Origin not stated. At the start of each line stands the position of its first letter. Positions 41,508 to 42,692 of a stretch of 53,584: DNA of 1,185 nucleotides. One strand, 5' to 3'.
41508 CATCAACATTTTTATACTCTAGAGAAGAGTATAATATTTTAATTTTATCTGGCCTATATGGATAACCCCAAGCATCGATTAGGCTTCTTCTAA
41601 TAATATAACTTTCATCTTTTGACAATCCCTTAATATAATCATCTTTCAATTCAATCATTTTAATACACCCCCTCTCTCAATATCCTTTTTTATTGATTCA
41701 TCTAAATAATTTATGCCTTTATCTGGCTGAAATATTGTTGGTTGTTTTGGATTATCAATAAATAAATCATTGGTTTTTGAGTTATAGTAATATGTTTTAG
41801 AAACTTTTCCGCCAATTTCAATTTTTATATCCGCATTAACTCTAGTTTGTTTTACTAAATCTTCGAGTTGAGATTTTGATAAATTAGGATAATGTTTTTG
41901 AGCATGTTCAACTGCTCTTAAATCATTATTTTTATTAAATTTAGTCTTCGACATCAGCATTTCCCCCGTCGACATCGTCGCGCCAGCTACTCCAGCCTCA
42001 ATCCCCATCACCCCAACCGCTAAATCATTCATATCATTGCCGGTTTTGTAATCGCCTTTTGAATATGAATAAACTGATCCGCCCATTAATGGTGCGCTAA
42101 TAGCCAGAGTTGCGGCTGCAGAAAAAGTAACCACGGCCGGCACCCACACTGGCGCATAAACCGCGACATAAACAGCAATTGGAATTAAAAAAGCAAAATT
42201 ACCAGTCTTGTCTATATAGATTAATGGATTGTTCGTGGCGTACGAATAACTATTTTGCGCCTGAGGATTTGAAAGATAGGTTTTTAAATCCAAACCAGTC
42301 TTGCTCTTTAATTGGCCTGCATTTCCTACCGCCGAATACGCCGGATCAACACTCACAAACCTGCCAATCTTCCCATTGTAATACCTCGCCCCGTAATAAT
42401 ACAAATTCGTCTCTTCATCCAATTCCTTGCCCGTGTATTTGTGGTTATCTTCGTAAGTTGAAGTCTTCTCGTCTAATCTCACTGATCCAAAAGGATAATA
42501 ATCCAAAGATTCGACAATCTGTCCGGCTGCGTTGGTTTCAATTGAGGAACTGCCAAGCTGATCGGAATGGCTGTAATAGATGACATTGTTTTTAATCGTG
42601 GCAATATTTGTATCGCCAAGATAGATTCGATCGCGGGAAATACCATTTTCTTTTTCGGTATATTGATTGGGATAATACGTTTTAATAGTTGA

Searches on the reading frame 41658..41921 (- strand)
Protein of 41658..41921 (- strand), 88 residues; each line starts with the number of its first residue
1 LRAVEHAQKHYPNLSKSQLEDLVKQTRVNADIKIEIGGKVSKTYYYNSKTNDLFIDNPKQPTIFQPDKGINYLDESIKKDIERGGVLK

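Call 42: search_solved_structures(query=A3, max_evalue=10, show_alignments=2)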
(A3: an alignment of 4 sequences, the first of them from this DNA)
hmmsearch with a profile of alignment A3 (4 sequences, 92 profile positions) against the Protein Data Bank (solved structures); distinct sequences matched with E-value up to 10: 2.
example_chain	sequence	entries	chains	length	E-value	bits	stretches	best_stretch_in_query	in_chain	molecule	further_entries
8ey4_A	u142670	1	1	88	1.2e-14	57.8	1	3-82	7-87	PT-VENN domain-containing protein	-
3elg_A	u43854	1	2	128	0.26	15.1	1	21-83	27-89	uncharacterized periplasmic protein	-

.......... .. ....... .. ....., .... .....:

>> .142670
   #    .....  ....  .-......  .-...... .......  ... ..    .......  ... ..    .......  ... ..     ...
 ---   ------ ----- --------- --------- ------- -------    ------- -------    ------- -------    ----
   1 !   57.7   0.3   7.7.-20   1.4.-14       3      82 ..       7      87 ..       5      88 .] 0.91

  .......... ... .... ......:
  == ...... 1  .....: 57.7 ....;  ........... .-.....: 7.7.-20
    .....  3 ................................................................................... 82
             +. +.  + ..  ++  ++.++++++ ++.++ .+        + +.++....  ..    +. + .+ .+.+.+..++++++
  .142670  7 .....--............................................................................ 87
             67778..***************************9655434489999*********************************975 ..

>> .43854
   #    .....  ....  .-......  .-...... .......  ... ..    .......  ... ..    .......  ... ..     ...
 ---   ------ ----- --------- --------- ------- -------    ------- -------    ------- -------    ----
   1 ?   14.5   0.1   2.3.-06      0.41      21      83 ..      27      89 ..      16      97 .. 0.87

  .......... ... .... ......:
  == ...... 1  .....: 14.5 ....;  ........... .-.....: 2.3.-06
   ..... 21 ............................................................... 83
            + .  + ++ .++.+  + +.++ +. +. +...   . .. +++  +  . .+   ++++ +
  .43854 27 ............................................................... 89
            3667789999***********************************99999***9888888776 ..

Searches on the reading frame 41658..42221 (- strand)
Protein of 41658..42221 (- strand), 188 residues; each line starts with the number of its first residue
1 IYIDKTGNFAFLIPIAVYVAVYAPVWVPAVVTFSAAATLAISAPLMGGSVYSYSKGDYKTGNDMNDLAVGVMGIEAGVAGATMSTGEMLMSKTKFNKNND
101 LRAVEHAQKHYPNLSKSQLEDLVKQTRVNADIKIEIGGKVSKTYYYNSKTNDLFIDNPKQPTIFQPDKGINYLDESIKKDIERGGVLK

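Call 25: search_protein_families(library=pfam, proteins=[window:41658-42221:-], max_evalue=10)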
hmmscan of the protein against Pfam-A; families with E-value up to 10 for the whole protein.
window:41658-42221:- (188 aa): 1 family
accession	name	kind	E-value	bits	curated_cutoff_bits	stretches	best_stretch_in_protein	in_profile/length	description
PF21796.3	Cac1_C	-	0.03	14.8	24.3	1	104-124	19-39/55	Chromatin assembly factor 1 subunit Cac1, C-terminal domain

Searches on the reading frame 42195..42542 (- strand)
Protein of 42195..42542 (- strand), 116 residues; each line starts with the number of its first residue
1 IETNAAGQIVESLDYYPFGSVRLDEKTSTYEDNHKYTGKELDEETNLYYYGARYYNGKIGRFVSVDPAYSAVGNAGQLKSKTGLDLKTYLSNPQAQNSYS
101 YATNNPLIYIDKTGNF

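Call 26: find_related_loci(query=A2, collection=genome_contigs, flank=10000)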
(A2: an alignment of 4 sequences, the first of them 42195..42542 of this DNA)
Query A2 (116 aa) in genome_contigs; peptide patterns used: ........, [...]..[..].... (x = any residue, [..] = any of these).
72 stretches matched a pattern; 1 encode a relative of the query (tblastn E <= 1e-3); 1 distinct loci.
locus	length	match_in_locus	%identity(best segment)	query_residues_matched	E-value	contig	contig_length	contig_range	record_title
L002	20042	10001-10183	45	6-67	1e-14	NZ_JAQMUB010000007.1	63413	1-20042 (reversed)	Oscillatoria sp. CS-180 k141_1371, whole genome shotgun sequence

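Call 27: find_related_loci(query=A2, collection=metagenome_contigs, flank=10000)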
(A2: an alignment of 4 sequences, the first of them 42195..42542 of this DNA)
Query A2 (116 aa) in metagenome_contigs; peptide patterns used: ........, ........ (x = any residue, [..] = any of these).
177 stretches matched a pattern; 29 encode a relative of the query (tblastn E <= 1e-3); 27 distinct loci.
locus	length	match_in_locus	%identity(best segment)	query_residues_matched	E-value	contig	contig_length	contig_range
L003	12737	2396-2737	53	1-116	2e-36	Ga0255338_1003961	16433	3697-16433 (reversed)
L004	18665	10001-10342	50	1-114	8e-36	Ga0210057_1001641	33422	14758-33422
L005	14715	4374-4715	53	1-116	2e-32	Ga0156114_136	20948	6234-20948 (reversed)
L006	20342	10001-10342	53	1-116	2e-32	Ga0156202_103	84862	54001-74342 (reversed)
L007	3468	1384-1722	47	1-114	7e-32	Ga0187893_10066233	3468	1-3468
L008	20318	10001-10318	44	1-114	9e-27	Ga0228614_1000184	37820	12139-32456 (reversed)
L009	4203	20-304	43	4-114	6e-24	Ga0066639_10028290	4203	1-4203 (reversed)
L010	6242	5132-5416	43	4-114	8e-24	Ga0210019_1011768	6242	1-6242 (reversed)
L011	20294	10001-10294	39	1-114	4e-16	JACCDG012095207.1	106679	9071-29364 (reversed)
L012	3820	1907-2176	39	6-116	5e-16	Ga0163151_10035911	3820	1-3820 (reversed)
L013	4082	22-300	38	3-116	2e-15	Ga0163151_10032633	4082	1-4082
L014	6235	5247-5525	38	3-116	2e-15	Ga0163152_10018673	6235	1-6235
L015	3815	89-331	41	15-116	3e-15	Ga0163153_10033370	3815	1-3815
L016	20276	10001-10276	36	3-114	6e-15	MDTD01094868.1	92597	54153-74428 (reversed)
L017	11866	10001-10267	36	6-115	1e-13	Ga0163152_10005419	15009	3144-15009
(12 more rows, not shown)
